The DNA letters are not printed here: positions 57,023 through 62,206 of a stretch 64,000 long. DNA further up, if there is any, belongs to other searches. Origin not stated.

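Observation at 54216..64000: Low-GC island downstream of comM encoding small OMPs, a secreted HEAT-repeat protein, several secreted orphans and the giant protein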

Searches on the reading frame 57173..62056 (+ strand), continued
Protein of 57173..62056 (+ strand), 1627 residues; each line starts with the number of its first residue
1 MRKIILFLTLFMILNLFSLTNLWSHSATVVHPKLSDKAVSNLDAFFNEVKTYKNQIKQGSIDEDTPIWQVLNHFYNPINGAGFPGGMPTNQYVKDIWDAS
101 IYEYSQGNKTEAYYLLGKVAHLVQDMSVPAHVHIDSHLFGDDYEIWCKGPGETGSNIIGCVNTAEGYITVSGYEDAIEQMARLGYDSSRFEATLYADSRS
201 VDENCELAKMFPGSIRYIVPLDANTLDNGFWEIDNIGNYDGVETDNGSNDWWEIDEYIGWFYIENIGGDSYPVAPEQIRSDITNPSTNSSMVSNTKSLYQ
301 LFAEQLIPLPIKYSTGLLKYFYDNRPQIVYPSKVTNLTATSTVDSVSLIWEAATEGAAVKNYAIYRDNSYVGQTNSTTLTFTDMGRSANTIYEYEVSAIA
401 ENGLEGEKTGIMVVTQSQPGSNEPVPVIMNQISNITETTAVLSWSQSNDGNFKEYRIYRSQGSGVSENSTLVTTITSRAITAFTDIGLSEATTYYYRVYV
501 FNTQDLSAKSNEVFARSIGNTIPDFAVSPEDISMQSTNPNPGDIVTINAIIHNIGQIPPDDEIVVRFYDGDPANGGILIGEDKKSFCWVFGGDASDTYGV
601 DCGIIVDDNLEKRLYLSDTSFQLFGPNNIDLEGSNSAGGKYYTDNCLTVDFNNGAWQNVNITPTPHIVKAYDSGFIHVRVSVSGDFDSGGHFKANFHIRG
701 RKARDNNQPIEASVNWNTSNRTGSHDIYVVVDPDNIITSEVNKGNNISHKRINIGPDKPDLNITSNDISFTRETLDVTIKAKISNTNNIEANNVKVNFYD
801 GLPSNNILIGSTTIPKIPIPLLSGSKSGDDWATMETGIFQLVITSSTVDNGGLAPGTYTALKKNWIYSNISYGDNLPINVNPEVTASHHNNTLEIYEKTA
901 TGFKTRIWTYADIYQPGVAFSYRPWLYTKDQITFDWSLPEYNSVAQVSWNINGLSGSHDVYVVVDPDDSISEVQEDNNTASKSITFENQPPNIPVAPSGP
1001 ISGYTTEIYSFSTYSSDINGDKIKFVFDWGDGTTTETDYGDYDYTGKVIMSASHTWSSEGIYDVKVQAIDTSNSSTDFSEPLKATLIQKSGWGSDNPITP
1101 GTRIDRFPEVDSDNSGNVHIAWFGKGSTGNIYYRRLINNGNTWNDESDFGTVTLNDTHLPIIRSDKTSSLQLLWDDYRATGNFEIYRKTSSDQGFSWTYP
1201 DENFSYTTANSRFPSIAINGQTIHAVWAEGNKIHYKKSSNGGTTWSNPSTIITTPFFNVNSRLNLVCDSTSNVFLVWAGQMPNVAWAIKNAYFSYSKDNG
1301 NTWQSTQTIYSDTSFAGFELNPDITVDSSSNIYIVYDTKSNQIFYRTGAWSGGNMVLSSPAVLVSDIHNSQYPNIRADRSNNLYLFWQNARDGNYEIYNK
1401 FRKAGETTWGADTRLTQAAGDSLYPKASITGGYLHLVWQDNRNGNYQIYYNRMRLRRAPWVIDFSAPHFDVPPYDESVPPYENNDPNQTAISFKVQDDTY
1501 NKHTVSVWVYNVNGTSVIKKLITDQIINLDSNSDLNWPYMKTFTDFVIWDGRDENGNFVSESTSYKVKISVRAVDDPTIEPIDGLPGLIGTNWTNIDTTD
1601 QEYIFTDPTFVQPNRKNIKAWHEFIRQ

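Call 47: list_cluster_members(proteins=[L171:8049-9635:-, L171:6081-8033:-, L171:4992-5555:-, L171:4574-4969:-, L171:4269-4562:-, L171:3091-4185:-, L171:951-3107:-, L171:64-942:-, L166:1572-5867:+, L166:326-709:+])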
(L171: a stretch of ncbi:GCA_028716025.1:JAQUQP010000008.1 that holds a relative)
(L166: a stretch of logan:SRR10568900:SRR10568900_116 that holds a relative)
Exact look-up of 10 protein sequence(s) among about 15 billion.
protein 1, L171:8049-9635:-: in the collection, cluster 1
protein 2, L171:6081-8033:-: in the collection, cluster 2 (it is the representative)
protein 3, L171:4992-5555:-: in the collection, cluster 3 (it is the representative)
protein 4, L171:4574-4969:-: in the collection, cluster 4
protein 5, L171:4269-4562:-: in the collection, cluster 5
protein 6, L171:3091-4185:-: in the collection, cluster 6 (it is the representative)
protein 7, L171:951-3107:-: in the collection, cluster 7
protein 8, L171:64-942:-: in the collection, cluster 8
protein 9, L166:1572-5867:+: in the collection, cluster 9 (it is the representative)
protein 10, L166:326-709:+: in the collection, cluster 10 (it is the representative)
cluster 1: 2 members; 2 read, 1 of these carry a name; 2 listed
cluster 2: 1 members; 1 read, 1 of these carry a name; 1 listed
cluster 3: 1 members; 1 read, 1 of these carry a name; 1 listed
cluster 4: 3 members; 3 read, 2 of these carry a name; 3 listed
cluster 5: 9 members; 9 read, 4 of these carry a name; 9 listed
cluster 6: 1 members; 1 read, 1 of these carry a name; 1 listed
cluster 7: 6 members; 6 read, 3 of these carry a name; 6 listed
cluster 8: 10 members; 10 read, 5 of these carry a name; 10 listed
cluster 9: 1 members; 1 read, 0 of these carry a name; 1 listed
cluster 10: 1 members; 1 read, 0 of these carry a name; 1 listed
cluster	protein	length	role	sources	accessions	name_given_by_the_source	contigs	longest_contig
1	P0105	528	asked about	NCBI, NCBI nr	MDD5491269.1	MAG: hypothetical protein PHV60_01130 [bacterium] | hypothetical protein [bacterium]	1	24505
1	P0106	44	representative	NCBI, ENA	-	-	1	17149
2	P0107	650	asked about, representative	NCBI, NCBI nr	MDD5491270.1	MAG: hypothetical protein PHV60_01135 [bacterium] | hypothetical protein [bacterium]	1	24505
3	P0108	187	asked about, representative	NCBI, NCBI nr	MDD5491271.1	MAG: hypothetical protein PHV60_01145 [bacterium] | hypothetical protein [bacterium]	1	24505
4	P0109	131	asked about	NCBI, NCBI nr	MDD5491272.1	MAG: tetratricopeptide repeat protein [bacterium] | tetratricopeptide repeat protein [bacterium]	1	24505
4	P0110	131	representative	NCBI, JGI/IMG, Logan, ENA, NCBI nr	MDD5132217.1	MAG: tetratricopeptide repeat protein [bacterium] | outer membrane protein assembly factor BamD (BamD/ComL family) | tetratricopeptide repeat protein [bacterium]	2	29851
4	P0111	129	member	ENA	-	-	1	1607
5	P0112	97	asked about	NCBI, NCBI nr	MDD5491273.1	MAG: helix-turn-helix transcriptional regulator [bacterium] | helix-turn-helix transcriptional regulator [bacterium]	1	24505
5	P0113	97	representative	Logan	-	-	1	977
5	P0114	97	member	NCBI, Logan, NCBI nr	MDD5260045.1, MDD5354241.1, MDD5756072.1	MAG: helix-turn-helix transcriptional regulator [bacterium] | helix-turn-helix transcriptional regulator [bacterium]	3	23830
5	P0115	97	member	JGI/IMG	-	lambda repressor-like predicted transcriptional regulator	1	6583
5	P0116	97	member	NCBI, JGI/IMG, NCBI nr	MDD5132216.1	MAG: helix-turn-helix transcriptional regulator [bacterium] | transcriptional regulator with XRE-family HTH domain | helix-turn-helix transcriptional regulator [bacterium]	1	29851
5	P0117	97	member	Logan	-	-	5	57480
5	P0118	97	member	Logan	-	-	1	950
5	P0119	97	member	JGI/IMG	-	-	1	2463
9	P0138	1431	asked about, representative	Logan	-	-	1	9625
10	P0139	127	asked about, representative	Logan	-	-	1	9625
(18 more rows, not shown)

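Call 48: find_encoding_contigs(protein=P0117, flank=10000, max_places=10)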
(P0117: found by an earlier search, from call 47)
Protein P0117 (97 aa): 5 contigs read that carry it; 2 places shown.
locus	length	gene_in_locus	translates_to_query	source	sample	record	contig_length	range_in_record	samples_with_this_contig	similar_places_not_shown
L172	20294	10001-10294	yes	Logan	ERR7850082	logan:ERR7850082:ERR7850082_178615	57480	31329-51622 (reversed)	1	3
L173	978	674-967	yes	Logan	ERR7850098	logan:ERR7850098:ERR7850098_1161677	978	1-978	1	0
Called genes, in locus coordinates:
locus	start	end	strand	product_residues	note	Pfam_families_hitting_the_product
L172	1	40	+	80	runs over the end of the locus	PF13083:KH_KhpA-B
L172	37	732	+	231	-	PF01746:tRNA_m1G_MT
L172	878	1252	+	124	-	PF01245:Ribosomal_L19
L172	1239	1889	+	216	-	PF01351:RNase_HII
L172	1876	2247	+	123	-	PF08378:NERD (weak), PF02021:UPF0102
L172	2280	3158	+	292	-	PF03130:HEAT_PBS (faint), PF13646:HEAT_2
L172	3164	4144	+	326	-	-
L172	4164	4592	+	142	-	-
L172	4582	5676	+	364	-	PF06925:MGDG_synth, PF04101:Glyco_tran_28_C, PF00534:Glycos_transf_1 (weak)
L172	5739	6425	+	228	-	PF13505:OMP_b-brl (weak)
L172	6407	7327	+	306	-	PF00092:VWA, PF13519:VWA_2, PF13768:VWA_3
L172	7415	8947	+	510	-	PF05362:Lon_C (weak), PF13541:ChlI, PF00493:MCM (faint), PF01078:Mg_chelatase, PF07728:AAA_5, PF13335:Mg_chelatase_C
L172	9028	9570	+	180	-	-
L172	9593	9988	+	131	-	PF13428:TPR_14 (faint), PF14559:TPR_19 (faint), PF13181:TPR_8 (faint), PF13525:YfiO, PF13174:TPR_6 (faint)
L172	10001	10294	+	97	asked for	PF01381:HTH_3 (faint)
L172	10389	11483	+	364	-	PF02481:DNA_processg_A, PF17782:WHD_DprA (weak)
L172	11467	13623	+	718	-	PF01751:Toprim, PF01131:Topoisom_bac, PF01396:Zn_ribbon_Top1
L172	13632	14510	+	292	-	PF02899:Phage_int_SAM_1, PF13495:Phage_int_SAM_4 (weak), PF00589:Phage_integrase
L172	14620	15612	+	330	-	-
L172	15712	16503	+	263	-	PF00318:Ribosomal_S2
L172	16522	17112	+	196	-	PF00889:EF_TS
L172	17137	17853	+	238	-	PF00696:AA_kinase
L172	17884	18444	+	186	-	PF01765:RRF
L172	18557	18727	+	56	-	PF13237:Fer4_10, PF14697:Fer4_21, PF00037:Fer4 (weak), PF12838:Fer4_7, PF13187:Fer4_9, PF13484:Fer4_16 (weak), PF25160:LdpA_Fe-S-bd (weak), PF00037:Fer4, +5 more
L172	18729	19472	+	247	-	PF01255:Prenyltransf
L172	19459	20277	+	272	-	PF01148:CTP_transf_1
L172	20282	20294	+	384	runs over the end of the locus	PF02670:DXP_reductoisom, PF08436:DXP_redisom_C, PF13288:DXPR_C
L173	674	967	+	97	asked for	PF01381:HTH_3 (faint)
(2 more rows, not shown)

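Call 54: search_protein_families(library=ncbifam, proteins=[window:57173-62056:+, P0069], max_evalue=0.01)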
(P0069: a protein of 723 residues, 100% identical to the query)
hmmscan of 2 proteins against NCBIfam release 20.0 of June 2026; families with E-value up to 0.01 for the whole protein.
window:57173-62056:+ (1627 aa): 2 families
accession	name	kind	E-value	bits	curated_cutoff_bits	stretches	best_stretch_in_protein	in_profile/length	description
NF041611.1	exoglucan_CbhB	equivalog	3.7e-15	55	1950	1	329-508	704-877/997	exoglucanase CbhB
TIGR04275.1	beta_prop_Msarc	repeat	0.00019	21.1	85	1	1436-1449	21-34/40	beta-propeller repeat protein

P0069 (723 aa): 0 families

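Call 55: search_protein_families(library=pfam, proteins=[P0069, P0105, P0107, P0108, P0097, L164:1906-2475:+, L164:2505-5552:+, L172:9028-9570:+, P0138], max_evalue=0.01)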
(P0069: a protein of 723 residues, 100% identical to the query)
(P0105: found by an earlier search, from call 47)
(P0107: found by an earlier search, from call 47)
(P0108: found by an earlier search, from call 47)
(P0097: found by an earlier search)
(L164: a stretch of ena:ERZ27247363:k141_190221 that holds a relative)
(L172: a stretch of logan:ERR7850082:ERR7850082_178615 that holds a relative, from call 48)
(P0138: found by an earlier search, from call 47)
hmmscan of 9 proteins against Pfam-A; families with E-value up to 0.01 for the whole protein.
P0069 (723 aa): 1 family
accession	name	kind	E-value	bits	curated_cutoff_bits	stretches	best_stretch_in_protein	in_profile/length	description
PF14683.12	CBM-like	-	0.00015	22.1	27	0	483-566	3-97/160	Polysaccharide lyase family 4, domain III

P0105 (528 aa): 1 family
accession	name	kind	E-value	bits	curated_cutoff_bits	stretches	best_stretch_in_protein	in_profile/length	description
PF13860.13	FlgD_ig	-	0.00055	20.3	27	1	116-137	51-72/79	FlgD Ig-like domain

P0107 (650 aa): 0 families

P0108 (187 aa): 0 families

P0097 (117 aa): 19 families
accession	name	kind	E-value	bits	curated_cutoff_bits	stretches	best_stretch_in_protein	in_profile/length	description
PF01381.28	HTH_3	-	2e-17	63.4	23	2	62-110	1-49/55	Helix-turn-helix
PF12844.13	HTH_19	-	9.7e-14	51.5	30.2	2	59-112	1-54/64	Helix-turn-helix domain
PF13560.12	HTH_31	-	3.9e-11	43.5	27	1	58-105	2-50/64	Helix-turn-helix domain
PF20432.4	Xre-like-HTH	-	3.3e-06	27.7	25.8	0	62-97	15-49/63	Antitoxin Xre-like helix-turn-helix domain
PF00376.29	MerR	-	7.5e-06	26.1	28.2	0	12-28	4-20/38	MerR family regulatory protein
PF13518.12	HTH_28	-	0.00022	21.7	25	0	12-28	17-33/52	Helix-turn-helix domain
PF04218.19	CENP-B_N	-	0.00025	21.1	21.2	0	9-27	24-42/53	CENP-B N-terminal DNA-binding domain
PF13411.12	MerR_1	-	0.00032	21.2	21.6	0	12-28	5-21/69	MerR HTH family regulatory protein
PF07022.19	Phage_CI_repr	-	0.00039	21.2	22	0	9-29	14-34/65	Bacteriophage CI repressor helix-turn-helix domain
PF13443.12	HTH_26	-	0.00087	19.9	22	0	62-95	2-35/63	Cro/C1-type HTH DNA-binding domain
PF13545.12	HTH_Crp_2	-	0.00097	19.5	27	0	3-24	18-39/70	Crp-like helix-turn-helix domain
PF13384.12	HTH_23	-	0.0012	19.1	24.6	0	7-27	17-37/50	Homeodomain-like domain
PF14549.12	P22_Cro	-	0.002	18.3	30.2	0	73-91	12-30/60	DNA-binding transcriptional regulator Cro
PF08822.17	DUF1804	-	0.0021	18.4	29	0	69-98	18-47/164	Protein of unknown function (DUF1804)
PF01047.28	MarR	-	0.0022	18.3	24.6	0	66-88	13-35/59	MarR family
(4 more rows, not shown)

L164:1906-2475:+ (189 aa): 0 families

L164:2505-5552:+ (1016 aa): 4 families
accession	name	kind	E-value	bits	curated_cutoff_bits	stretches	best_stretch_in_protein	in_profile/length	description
PF01364.23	Peptidase_C25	-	1.6e-58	199.2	23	1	244-641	1-374/374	Peptidase family C25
PF07705.17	CARDB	-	1.3e-09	38.6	22.7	1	853-896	55-97/101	CARDB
PF08126.16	Propeptide_C25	-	6.8e-08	32.3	22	1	51-182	42-171/205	Propeptide_C25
PF00801.26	PKD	-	0.00059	20.2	23.5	1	920-996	8-73/80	PKD domain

L172:9028-9570:+ (180 aa): 0 families

P0138 (1431 aa): 5 families
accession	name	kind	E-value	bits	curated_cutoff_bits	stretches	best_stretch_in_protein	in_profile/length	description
PF01364.23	Peptidase_C25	-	4.2e-59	201.1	23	1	271-649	2-372/374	Peptidase family C25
PF08126.16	Propeptide_C25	-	4.8e-10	39.3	22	1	87-229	31-174/205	Propeptide_C25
PF13088.12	BNR_2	-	1.8e-09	37.8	31.4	1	934-1122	16-213/277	BNR repeat-like domain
PF07705.17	CARDB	-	4.3e-09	36.9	22.7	1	659-774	2-98/101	CARDB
PF15892.11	BNR_4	-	4.5e-08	33.2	27.3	1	1103-1264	22-193/272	BNR repeat-containing family member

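Call 68: find_related_loci(query=P0098, collection=viral_contigs, flank=10000)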
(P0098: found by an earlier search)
Query P0098 (148 aa) in viral_contigs; peptide patterns used: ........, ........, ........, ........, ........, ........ (x = any residue, [..] = any of these).
18 stretches matched a pattern, but none encodes a relative of the query by tblastn (E <= 1e-3).

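Call 70: predict_structure(alignment_id=A5)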
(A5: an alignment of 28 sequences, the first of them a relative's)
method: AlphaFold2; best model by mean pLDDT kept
length: 723 residues; sequences in the alignment: 28
mean_pLDDT: 83.6   pTM: 0.73
mean pLDDT of the five models: 83.6, 83.1, 82.3, 81.4, 79.8
residues with pLDDT >= 90: 304; 70-90: 312; 50-70: 70; < 50: 37
segments of 3 or more residues with pLDDT < 50: 19-25, 89-101, 106-117, 293-296
pLDDT, mean of each block of 10 residues (from residue 1): 69 57 62 85 72 91 91 86 63 45 47 44 86 93 92 87 95 91 90 73 93 92 94 91 90 91 94 91 86 54 87 89 90 85 89 92 92 95 94 92 84 93 96 90 94 78 92 92 80 79 84 84 91 87 71 85 88 84 91 86 88 75 71 87 87 71 78 91 76 87 91 84 88
secondary structure, 60 per line:
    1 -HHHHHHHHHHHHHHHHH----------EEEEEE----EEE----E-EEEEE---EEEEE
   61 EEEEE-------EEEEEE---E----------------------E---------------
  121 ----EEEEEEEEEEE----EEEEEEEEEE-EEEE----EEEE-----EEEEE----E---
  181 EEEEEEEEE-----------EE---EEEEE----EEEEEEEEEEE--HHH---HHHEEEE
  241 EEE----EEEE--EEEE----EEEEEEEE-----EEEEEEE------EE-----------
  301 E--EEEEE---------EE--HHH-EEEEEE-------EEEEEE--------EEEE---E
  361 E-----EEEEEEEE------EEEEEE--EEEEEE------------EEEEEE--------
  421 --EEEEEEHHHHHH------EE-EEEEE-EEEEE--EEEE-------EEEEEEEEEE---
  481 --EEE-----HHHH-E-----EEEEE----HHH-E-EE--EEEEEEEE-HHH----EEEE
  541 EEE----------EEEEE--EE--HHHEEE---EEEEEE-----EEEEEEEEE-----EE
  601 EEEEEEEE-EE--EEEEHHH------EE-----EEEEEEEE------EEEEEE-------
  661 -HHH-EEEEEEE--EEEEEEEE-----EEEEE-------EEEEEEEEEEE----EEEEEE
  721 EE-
elements in order (helices of 4 or more, strands of 3 or more residues): H2-18 E29-34 E39-41 E48-52 E56-65 E73-78 E125-135 E140-149 E151-154 E159-162 E168-172 E181-189 E206-210 E215-225 E237-243 E248-251 E254-257 E262-269 E275-281 E304-308 E326-331 E339-344 E353-356 E367-374 E381-386 E389-394 E407-412 E423-428 H429-434 E444-448 E450-454 E457-460 E468-477 E483-485 H491-494 E502-506 E521-528 E537-543 E554-558 E568-570 E574-579 E585-593 E599-608 E614-617 E634-641 E648-653 E666-672 E675-682 E688-692 E700-710 E715-722
